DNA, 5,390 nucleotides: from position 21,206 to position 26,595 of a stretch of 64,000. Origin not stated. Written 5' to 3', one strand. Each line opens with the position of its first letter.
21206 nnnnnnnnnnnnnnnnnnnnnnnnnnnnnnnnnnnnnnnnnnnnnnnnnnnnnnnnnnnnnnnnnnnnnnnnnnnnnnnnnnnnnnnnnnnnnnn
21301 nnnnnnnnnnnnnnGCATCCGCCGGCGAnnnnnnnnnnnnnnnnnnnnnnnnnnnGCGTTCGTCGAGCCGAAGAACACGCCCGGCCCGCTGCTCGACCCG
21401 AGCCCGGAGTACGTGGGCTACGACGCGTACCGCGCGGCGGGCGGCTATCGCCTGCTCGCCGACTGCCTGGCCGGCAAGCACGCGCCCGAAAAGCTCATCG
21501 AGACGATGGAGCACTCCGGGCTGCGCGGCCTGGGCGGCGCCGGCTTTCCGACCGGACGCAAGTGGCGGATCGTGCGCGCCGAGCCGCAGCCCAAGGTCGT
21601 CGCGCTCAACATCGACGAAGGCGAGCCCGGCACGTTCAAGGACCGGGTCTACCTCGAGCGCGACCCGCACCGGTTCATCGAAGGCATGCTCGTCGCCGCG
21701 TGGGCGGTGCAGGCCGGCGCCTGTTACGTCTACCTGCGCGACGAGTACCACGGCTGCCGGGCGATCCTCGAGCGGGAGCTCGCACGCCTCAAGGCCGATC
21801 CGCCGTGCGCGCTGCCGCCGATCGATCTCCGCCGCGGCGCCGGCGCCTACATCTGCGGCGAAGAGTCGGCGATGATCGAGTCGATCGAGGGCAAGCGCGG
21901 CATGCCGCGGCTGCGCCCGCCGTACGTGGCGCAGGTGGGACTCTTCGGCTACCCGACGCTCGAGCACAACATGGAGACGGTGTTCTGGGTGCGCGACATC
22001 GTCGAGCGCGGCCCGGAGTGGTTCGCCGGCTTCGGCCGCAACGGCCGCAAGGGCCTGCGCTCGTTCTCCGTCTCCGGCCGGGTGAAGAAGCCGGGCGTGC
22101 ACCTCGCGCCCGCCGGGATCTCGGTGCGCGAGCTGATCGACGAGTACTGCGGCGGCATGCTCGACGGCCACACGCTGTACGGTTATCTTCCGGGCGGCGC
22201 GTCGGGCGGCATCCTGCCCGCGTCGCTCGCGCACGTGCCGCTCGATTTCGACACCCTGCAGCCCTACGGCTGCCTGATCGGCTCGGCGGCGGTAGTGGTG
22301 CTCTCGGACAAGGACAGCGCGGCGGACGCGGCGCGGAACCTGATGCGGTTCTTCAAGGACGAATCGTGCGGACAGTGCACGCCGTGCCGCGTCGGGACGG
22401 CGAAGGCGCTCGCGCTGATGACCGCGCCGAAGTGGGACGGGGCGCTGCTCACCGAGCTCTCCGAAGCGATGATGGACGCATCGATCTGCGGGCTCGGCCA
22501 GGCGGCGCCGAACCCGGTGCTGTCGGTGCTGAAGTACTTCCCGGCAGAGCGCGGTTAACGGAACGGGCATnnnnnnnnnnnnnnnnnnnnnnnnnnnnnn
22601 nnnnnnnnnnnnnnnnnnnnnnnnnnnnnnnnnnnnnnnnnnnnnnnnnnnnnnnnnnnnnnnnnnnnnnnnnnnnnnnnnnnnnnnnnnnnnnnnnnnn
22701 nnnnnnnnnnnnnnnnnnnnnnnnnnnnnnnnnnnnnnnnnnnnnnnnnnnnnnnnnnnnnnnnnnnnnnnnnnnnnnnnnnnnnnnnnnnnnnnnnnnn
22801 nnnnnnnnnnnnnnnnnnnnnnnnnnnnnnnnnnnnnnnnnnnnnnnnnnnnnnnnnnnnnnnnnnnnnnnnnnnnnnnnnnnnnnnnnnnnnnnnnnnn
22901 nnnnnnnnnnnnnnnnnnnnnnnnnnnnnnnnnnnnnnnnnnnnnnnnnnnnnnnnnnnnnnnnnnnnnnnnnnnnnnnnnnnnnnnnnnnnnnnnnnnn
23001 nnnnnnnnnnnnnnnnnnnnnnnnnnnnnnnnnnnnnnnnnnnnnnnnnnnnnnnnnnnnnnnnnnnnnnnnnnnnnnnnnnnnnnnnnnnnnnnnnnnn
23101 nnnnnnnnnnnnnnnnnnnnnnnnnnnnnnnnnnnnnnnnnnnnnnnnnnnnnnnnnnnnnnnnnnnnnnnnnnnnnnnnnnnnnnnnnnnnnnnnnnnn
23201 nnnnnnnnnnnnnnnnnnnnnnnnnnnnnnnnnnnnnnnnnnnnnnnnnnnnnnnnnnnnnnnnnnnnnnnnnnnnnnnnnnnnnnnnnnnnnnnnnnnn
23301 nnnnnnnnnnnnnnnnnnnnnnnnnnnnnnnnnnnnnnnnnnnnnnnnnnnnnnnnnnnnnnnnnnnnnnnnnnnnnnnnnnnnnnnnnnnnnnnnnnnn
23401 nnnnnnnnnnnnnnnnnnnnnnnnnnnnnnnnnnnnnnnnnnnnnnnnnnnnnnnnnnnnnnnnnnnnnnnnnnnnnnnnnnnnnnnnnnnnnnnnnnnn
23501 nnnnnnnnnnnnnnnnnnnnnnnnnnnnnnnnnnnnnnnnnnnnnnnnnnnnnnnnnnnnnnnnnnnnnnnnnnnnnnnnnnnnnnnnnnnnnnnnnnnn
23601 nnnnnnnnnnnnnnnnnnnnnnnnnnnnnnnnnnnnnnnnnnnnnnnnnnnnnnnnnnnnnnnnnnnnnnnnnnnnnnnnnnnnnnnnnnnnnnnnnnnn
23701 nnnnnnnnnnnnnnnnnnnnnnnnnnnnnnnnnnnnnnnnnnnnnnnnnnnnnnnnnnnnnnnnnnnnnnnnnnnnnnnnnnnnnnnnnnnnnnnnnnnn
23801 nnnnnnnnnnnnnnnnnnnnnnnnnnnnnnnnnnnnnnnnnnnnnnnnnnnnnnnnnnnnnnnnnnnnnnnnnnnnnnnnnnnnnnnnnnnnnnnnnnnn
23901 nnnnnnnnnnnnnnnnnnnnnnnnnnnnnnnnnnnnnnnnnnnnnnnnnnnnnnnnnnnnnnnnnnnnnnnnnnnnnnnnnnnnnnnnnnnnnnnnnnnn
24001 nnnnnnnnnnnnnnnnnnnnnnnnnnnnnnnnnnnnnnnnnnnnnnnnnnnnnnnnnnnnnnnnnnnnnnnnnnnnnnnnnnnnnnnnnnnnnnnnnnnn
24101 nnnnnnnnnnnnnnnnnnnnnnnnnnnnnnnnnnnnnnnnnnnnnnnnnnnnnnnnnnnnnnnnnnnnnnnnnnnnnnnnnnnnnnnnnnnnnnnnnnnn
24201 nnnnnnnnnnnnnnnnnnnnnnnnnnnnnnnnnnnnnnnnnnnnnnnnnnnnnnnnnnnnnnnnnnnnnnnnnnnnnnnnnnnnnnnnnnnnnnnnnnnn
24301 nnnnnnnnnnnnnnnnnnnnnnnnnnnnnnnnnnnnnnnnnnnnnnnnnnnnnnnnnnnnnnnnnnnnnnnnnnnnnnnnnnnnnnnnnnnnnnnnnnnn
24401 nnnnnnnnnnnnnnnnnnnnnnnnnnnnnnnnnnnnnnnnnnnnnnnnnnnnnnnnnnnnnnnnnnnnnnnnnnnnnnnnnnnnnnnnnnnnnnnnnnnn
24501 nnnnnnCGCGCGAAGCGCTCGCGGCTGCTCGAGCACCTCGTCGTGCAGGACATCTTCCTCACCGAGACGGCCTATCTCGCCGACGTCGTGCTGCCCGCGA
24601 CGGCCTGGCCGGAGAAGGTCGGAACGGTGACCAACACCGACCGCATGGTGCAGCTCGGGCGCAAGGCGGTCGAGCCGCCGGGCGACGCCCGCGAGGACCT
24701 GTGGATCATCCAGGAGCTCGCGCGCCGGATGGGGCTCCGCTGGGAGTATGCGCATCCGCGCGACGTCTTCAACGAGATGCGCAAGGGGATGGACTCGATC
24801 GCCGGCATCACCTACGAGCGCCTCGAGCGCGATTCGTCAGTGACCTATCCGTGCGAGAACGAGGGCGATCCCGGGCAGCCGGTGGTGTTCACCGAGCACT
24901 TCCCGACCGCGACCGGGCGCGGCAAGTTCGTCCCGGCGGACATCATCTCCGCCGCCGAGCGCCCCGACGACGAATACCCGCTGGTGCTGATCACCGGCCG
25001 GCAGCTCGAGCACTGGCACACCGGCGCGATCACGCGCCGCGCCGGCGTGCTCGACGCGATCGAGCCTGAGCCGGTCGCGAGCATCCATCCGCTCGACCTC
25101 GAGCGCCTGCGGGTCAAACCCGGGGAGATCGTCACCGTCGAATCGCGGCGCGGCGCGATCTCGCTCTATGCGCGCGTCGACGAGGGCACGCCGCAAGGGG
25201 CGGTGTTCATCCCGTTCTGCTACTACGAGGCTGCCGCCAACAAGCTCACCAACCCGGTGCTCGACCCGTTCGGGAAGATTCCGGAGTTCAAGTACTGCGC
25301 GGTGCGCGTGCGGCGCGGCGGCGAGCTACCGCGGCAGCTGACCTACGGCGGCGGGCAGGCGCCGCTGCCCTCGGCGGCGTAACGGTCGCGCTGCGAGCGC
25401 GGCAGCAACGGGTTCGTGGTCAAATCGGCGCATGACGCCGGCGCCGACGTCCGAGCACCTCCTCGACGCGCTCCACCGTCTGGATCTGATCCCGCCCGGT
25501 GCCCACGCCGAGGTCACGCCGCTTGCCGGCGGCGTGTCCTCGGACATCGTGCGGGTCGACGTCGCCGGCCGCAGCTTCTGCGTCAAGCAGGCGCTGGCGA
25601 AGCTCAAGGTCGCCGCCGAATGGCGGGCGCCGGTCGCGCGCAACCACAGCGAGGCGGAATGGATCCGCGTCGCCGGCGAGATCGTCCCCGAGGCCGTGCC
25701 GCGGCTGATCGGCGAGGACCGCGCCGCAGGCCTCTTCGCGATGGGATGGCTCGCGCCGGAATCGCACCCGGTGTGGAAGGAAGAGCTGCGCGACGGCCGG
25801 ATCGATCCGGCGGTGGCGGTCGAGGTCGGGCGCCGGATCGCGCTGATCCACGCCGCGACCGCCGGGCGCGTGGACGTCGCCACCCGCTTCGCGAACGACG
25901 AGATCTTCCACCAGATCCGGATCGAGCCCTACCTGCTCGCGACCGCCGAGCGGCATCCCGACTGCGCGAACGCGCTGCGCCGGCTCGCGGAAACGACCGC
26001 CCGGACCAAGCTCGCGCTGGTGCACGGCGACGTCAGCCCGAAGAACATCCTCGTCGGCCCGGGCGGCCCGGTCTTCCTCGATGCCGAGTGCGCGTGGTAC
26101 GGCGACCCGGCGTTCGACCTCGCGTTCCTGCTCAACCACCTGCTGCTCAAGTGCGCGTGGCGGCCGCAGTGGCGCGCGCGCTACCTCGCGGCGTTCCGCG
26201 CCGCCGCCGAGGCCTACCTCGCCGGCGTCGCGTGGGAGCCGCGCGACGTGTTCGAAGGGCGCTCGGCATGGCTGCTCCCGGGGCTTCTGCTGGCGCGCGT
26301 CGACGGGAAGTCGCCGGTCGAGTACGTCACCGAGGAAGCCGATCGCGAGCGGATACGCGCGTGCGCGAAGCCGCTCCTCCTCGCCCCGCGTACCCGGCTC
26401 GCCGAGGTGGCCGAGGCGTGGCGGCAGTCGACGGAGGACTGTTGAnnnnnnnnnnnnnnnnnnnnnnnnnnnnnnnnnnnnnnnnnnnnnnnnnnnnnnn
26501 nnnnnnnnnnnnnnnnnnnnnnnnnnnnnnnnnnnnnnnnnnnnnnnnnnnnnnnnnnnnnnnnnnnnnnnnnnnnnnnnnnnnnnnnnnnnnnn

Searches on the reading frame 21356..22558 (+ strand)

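Call 63: search_protein_families(library=pfam, proteins=[window:21356-22558:+], max_evalue=0.00001)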
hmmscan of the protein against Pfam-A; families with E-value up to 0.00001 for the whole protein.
window:21356-22558:+ (400 aa): 3 families
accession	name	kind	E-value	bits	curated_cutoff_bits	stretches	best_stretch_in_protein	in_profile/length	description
PF01512.22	Complex1_51K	-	1.6e-38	132.4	31.2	1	52-212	2-148/150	Nuo51 FMN-binding domain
PF10589.14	NADH_4Fe-4S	-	1.4e-23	83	23.5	1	324-398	1-81/85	NADH-ubiquinone oxidoreductase-F iron-sulfur binding region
PF10531.15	SLBB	-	7.8e-07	29.3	27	1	238-283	3-51/55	SLBB domain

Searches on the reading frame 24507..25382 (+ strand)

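Call 64: search_protein_families(library=pfam, proteins=[window:24507-25382:+], max_evalue=0.00001)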
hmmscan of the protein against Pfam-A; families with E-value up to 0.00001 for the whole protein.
window:24507-25382:+ (291 aa): 2 families
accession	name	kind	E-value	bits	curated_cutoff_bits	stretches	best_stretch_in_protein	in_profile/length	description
PF01568.27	Molydop_binding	-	5.5e-29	100.8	26.8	1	159-265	1-110/110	Molydopterin dinucleotide binding domain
PF00384.28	Molybdopterin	-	3.2e-20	72.9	24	1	7-73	285-352/353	Molybdopterin oxidoreductase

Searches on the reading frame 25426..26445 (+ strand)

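Call 63: search_protein_families(library=pfam, proteins=[window:25426-26445:+], max_evalue=0.00001)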
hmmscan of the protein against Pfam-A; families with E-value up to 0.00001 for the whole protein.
window:25426-26445:+ (339 aa): 1 family
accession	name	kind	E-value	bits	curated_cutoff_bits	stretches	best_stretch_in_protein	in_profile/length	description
PF01636.29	APH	-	3.3e-17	63.5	23.2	1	29-260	1-231/239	Phosphotransferase enzyme family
